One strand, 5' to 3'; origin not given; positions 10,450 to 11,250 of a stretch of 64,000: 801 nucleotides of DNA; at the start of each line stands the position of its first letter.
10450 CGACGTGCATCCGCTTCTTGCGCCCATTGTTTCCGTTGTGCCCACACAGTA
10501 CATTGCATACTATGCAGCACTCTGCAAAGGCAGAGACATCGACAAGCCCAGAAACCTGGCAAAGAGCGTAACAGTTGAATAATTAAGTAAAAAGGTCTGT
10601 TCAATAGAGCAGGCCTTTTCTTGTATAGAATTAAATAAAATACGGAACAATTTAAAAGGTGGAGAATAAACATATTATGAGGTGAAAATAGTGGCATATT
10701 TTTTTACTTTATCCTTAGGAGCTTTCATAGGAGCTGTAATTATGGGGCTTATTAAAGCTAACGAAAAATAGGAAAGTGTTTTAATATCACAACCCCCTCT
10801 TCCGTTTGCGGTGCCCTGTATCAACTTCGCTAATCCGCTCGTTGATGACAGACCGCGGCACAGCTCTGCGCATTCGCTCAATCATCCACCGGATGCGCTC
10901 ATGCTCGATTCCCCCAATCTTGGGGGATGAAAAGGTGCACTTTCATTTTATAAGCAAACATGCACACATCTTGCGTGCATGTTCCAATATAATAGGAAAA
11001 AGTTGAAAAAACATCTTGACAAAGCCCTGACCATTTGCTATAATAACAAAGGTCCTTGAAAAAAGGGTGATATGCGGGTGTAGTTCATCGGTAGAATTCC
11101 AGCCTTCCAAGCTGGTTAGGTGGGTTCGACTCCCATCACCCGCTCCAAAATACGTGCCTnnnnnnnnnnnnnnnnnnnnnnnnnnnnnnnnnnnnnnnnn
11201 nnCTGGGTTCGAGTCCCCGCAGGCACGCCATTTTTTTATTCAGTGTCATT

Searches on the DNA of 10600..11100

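Call 71: search_rna_families(source=window, start=10600, end=11100, threshold=evalue, max_evalue=1)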
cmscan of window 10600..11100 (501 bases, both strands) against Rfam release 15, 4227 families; matches with E-value up to 1: 0.
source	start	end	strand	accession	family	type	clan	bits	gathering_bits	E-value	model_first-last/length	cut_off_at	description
